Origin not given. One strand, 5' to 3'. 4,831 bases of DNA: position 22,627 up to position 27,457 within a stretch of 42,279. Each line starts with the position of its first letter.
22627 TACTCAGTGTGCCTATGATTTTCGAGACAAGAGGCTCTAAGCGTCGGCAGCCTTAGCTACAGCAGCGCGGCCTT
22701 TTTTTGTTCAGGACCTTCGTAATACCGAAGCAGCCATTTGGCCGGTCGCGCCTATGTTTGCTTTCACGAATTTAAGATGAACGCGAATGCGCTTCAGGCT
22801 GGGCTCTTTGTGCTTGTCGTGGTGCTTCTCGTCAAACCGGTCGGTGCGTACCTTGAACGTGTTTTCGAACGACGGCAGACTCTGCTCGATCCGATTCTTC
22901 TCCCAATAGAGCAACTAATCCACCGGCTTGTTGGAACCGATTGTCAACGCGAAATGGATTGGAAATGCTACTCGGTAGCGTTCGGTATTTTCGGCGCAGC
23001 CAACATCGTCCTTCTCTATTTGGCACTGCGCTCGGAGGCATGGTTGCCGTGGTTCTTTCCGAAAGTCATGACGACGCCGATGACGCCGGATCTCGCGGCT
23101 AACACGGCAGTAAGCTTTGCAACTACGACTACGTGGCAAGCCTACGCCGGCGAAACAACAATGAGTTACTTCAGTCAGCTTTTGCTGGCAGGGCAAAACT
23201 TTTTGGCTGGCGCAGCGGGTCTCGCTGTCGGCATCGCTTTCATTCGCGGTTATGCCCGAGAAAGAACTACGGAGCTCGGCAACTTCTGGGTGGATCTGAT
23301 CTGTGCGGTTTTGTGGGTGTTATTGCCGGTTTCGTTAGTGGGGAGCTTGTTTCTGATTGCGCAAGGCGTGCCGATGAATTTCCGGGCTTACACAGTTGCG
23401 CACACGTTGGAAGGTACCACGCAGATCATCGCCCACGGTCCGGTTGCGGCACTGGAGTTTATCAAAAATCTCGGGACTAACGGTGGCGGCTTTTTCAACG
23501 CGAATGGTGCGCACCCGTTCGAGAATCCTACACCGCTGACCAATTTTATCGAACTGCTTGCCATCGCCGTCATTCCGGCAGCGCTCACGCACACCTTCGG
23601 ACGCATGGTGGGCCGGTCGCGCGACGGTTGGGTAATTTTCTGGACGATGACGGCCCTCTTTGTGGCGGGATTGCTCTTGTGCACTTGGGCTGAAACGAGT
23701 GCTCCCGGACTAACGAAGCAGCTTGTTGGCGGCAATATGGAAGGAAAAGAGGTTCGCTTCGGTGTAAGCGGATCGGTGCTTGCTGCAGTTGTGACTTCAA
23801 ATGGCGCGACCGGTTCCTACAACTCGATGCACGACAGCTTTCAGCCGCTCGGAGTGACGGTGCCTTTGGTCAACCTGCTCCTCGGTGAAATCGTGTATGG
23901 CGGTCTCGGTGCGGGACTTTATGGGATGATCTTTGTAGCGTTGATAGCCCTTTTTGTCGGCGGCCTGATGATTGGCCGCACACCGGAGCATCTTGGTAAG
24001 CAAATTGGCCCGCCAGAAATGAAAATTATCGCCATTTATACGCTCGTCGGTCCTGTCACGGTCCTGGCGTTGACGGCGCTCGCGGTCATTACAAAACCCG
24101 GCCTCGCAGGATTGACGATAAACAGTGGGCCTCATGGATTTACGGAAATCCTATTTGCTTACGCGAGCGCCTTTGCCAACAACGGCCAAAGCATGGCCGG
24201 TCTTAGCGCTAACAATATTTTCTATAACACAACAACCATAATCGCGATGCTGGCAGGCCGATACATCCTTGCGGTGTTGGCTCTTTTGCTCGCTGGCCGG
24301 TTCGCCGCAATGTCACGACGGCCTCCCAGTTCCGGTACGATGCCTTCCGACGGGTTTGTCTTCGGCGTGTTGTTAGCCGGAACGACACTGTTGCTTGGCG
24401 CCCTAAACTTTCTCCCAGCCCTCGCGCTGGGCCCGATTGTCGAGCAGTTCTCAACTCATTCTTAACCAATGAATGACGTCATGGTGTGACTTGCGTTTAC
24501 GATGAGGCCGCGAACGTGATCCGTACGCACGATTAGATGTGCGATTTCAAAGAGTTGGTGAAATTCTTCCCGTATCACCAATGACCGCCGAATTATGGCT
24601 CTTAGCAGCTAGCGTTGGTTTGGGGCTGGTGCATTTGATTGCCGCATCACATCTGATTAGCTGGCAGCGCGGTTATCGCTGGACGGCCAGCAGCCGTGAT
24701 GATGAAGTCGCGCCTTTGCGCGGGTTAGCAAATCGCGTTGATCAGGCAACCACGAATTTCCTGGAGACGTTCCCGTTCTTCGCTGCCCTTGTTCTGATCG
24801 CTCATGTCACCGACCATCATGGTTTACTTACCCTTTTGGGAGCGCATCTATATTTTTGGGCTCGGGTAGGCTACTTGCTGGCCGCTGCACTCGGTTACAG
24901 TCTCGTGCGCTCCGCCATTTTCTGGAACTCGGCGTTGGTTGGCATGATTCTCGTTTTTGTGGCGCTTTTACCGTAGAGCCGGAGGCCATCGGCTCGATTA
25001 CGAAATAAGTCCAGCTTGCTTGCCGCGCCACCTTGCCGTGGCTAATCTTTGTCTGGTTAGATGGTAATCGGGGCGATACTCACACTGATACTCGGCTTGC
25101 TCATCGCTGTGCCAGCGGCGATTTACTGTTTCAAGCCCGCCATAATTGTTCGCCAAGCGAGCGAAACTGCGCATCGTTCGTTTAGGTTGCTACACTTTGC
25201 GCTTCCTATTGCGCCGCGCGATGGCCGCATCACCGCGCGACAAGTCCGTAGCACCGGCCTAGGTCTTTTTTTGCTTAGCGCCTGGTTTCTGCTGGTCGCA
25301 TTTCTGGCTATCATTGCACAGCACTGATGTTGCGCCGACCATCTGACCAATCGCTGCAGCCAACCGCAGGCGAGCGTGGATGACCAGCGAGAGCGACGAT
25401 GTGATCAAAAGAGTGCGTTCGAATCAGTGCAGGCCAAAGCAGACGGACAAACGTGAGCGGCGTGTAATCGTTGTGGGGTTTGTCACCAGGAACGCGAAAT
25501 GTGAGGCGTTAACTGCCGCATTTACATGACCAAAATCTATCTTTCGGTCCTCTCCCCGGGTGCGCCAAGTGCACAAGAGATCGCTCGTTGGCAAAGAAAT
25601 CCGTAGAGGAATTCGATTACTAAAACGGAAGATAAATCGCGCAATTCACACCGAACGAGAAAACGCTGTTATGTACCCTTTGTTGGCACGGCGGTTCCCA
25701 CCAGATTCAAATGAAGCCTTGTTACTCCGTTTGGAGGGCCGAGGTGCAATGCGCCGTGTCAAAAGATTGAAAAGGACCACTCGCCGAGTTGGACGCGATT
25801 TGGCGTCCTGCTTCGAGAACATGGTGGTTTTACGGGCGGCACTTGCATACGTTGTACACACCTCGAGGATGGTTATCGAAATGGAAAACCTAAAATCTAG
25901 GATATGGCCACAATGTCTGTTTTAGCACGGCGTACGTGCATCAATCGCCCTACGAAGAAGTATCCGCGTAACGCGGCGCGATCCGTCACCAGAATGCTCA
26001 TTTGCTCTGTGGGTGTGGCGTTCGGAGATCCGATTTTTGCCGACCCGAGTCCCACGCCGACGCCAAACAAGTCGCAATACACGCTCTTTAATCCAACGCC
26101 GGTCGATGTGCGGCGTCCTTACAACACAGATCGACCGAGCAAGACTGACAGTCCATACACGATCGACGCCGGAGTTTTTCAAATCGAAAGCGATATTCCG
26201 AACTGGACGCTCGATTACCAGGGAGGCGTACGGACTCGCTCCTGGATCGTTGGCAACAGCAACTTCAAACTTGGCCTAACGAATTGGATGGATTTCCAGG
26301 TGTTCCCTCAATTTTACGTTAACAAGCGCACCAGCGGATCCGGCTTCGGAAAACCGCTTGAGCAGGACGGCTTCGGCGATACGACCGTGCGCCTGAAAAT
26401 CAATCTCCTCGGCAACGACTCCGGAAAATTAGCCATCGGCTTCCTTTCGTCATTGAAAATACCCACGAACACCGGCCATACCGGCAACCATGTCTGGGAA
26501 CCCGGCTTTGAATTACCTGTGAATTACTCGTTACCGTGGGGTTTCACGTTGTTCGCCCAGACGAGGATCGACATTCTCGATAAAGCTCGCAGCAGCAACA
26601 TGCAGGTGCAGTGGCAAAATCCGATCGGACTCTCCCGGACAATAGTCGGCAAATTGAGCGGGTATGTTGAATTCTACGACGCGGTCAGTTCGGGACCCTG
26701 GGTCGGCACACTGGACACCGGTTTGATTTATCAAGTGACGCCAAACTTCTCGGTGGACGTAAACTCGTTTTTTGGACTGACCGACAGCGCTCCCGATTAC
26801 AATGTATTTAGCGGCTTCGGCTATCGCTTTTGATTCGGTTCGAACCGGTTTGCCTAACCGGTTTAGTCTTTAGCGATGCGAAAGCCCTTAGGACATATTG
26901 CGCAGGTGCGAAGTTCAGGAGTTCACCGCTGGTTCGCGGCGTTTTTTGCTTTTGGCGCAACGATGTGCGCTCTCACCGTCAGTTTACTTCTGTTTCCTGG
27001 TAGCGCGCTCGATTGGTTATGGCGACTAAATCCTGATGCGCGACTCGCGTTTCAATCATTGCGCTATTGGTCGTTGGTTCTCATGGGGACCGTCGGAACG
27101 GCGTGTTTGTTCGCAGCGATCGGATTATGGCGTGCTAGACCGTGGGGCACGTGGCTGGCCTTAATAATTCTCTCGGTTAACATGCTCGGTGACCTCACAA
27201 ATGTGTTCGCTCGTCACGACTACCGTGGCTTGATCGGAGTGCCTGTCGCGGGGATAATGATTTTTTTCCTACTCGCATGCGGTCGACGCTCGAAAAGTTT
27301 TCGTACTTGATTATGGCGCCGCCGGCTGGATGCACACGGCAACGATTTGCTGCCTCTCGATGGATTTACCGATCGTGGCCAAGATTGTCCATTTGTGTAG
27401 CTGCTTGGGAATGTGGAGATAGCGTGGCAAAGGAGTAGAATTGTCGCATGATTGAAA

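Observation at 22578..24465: Orphan KdpA paralog with three of four selectivity-filter loops rewritten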

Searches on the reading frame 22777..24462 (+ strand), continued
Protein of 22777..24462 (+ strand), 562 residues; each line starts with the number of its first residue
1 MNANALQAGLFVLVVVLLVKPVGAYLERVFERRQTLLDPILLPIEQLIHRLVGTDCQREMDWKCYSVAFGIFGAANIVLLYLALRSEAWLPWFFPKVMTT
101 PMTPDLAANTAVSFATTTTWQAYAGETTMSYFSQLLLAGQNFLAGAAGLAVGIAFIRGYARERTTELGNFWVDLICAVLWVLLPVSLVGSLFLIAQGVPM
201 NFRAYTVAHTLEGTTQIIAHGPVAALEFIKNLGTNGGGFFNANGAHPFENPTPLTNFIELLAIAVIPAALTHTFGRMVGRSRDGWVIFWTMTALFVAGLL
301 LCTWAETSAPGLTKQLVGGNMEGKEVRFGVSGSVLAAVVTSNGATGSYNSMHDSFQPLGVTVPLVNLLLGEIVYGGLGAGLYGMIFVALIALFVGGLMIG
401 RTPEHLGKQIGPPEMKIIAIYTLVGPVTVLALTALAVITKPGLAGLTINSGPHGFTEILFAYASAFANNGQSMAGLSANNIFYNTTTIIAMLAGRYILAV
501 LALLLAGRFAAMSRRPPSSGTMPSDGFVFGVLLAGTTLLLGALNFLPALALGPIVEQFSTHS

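Call 74: find_encoding_contigs(protein=P0277, flank=10000, max_places=1)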
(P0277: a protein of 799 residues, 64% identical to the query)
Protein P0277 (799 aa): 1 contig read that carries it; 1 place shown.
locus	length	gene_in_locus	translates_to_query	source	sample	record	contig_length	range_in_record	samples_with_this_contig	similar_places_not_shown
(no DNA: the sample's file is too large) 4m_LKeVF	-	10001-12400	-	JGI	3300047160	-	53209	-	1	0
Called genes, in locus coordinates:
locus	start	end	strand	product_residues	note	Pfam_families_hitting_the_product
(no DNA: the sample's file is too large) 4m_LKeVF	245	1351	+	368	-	PF13620:CarboxypepD_reg (weak)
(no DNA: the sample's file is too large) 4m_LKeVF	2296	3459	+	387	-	PF07642:BBP2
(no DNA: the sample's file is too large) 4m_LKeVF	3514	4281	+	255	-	-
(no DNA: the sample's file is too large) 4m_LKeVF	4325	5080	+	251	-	-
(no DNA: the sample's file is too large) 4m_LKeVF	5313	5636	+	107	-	-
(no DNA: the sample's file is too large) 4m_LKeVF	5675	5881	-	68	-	-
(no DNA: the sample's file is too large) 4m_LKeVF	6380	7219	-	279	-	-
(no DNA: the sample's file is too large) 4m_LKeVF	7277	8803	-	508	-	PF07642:BBP2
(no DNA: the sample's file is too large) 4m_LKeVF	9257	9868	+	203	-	-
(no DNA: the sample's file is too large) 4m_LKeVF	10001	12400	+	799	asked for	PF02669:KdpC, PF03814:KdpA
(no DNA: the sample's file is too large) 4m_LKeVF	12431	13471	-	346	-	PF02669:KdpC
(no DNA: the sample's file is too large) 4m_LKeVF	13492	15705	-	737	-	PF00122:E1-E2_ATPase, PF00702:Hydrolase, PF08282:Hydrolase_3 (faint), PF12710:HAD (faint)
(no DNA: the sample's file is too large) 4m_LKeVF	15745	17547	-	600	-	PF03814:KdpA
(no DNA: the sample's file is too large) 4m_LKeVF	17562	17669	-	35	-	PF09604:Potass_KdpF (weak)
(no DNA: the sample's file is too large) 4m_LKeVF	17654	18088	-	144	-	-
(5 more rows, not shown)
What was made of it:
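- One fusion lies tail-to-tail with a complete kdpFABC operon (call 74).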

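Call 79: predict_structure(alignment_id=A1)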
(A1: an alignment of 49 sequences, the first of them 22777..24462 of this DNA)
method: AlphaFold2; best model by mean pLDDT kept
length: 562 residues; sequences in the alignment: 49
mean_pLDDT: 71.4   pTM: 0.80
mean pLDDT of the five models: 71.4, 68.3, 67.0, 64.2, 61.4
residues with pLDDT >= 90: 126; 70-90: 206; 50-70: 117; < 50: 113
segments of 3 or more residues with pLDDT < 50: 96-98, 119-128, 209-211, 215-222, 236-238, 240-251, 308-358, 472-475, 547-551, 553-562
pLDDT, mean of each block of 10 residues (from residue 1): 69 90 95 90 92 90 96 91 77 53 80 68 43 72 87 94 95 95 86 70 51 47 61 55 35 64 83 92 88 75 54 32 27 35 35 42 63 67 78 75 83 89 87 88 73 71 70 55 86 89 95 80 70 72 54 48 38
secondary structure, 60 per line:
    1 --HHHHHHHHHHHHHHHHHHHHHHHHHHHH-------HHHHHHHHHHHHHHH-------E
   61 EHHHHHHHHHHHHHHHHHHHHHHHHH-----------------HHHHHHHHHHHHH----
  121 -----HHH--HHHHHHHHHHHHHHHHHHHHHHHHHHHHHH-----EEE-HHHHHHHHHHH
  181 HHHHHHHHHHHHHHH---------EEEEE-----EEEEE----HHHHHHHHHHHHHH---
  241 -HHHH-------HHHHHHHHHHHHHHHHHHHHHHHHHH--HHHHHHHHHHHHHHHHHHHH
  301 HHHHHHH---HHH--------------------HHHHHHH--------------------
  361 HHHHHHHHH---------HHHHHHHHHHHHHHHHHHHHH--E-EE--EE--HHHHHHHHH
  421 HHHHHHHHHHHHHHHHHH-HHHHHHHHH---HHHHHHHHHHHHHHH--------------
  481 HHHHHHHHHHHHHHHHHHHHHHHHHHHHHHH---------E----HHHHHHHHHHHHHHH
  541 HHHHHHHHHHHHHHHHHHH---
elements in order: H3-30 H38-52 H62-86 H104-116 H131-160 E166-168 H170-195 E205-209 E215-219 H224-237 H242-245 H253-278 H281-307 H334-340 H361-369 H379-399 H412-438 H440-448 H452-466 H481-511 H526-559
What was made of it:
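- The AlphaFold model has low confidence in exactly the filter loops, so it says nothing on geometry (call 79).
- Tried and rejected: The AlphaFold model was meant to examine filter geometry. pLDDT is below 50 in the filter loops, so it was used only for fold assignment (call 79).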

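Call 81: fold_search(model_id=the predicted structure, library=pdb)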
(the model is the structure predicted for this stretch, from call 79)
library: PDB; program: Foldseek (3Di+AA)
matches with E <= 10: 470; with E <= 0.001: 12
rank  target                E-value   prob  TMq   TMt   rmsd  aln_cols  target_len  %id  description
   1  5mrw_A                4.5e-30  1.00  0.83  0.84   4.7       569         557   44  Structure of the KdpFABC complex (released 2017-06-21)
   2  7nnp_A                1.5e-29  1.00  0.83  0.84   4.5       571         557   44  Rb-loaded cryo-EM structure of the E1-ATP KdpFABC complex. (released 2021-07-28)
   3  6hra_A                8.5e-29  1.00  0.83  0.83   4.7       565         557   45  Cryo-EM structure of the KdpFABC complex in an E1 outward-facing state (state 1) (released 2018-12-05)
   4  8k1t_I                4.7e-05  1.00  0.46  0.57   8.9       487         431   17  Potassium transporter KtrAB from Bacillus subtilis in ATP-bound state with addition of MgCl2 (released 2024-04-03)
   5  8k1s_I                7.4e-05  1.00  0.45  0.59   8.6       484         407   16  Potassium transporter KtrAB from Bacillus subtilis in ADP-bound state (released 2024-04-03)
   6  7zp9_C                8.7e-05  1.00  0.48  0.59   8.5       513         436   14  KtrAB complex - KtrA8 ring with a KtrB dimer on each side (released 2023-05-10)
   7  7zpr_G                2.2e-04  1.00  0.51  0.64   8.4       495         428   15  KtrAB complex with N-terminal deletion of KtrB 1-19 (released 2023-05-10)
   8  7zpr_C                2.4e-04  1.00  0.48  0.60   8.4       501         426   14  KtrAB complex with N-terminal deletion of KtrB 1-19 (released 2023-05-10)
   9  7zp9_G                2.5e-04  1.00  0.50  0.62   8.5       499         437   15  KtrAB complex - KtrA8 ring with a KtrB dimer on each side (released 2023-05-10)
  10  4j7c_I                6.3e-04  1.00  0.48  0.60   8.5       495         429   17  KtrAB potassium transporter from Bacillus subtilis (released 2013-04-17)
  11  5but_I                8.1e-04  1.00  0.46  0.57   9.3       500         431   18  Crystal structure of inactive conformation of KtrAB K+ transporter (released 2016-01-27)
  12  7zpo_M                8.8e-04  1.00  0.51  0.63   8.6       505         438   16  native KtrAB complex (released 2023-05-10)
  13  8poo_A                1.2e-03  1.00  0.48  0.63   8.1       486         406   17  Low resolution structure of inactive conformation of the Ktr cation channel in presence of ATP and c-di-AMP (released 2024-05-15)
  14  6v4k_A                3.9e-03  1.00  0.45  0.53  11.8       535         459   14  Structure of TrkH-TrkA in complex with ADP (released 2020-02-12)
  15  6v4l_A                5.0e-03  1.00  0.41  0.47  14.4       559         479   13  Structure of TrkH-TrkA in complex with ATPgammaS (released 2020-02-12)
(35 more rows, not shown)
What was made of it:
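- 22777..24465 (+): kdpA2: 562-aa member of the KdpA2 subfamily. Fold TM-score 0.83 to 5MRW chain A (calls 79, 81).
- On KdpA (TIGR00680 / PF03814): Foldseek gives TM 0.83 to 5MRW_A, 7NNP_A and 6HRA_A (calls 79, 81).
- On Stand-alone SKT channels (KtrB / TrkH): TM is 0.41-0.51, against 0.83 for KdpA (call 81).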

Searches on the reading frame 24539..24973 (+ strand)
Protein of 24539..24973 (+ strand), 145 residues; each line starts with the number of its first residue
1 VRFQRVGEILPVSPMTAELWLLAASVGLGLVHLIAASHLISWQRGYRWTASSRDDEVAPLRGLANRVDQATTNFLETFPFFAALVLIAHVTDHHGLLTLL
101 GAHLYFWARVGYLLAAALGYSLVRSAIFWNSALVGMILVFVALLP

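Call 8: search_protein_families(library=pfam, proteins=[window:24539-24973:+], max_evalue=0.01)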
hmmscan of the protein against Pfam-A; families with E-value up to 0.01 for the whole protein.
window:24539-24973:+ (145 aa): 1 family
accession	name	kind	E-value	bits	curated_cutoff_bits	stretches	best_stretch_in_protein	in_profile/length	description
PF01124.23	MAPEG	-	1.4e-17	64.5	23.4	1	22-143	2-128/129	MAPEG family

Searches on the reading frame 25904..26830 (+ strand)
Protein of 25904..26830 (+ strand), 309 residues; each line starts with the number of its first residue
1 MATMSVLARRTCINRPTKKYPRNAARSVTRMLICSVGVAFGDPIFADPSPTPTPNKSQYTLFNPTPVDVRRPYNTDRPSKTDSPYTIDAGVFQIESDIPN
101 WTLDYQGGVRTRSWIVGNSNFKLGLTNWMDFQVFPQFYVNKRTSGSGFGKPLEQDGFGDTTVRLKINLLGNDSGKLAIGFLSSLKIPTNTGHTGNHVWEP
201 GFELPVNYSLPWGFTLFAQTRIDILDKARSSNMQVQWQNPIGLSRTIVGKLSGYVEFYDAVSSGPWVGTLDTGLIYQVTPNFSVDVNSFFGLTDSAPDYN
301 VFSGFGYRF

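Call 8: search_protein_families(library=pfam, proteins=[window:25904-26830:+], max_evalue=0.01)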
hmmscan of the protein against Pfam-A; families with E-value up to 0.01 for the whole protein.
window:25904-26830:+ (309 aa): 1 family
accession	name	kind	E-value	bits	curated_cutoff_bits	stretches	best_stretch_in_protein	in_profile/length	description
PF13557.12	Phenol_MetA_deg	-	9.5e-14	52.5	22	1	75-309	1-242/242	Putative MetA-pathway of phenol degradation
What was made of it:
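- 25904..26833 (+): Second outer-membrane barrel (Phenol_MetA_deg type) downstream of kdpA2. It is part of a three-gene insertion between kdpA2 and kdpD. Pfam PF13557 (call 8).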

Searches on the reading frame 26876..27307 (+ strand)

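Call 8: search_protein_families(library=pfam, proteins=[window:26876-27307:+], max_evalue=0.01)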
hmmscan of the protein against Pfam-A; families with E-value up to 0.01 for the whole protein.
window:26876-27307:+ (144 aa): 1 family
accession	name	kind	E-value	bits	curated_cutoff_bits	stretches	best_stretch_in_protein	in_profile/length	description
PF09900.14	DUF2127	-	5.8e-05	23.8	24.3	1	65-134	69-137/140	Predicted membrane protein (DUF2127)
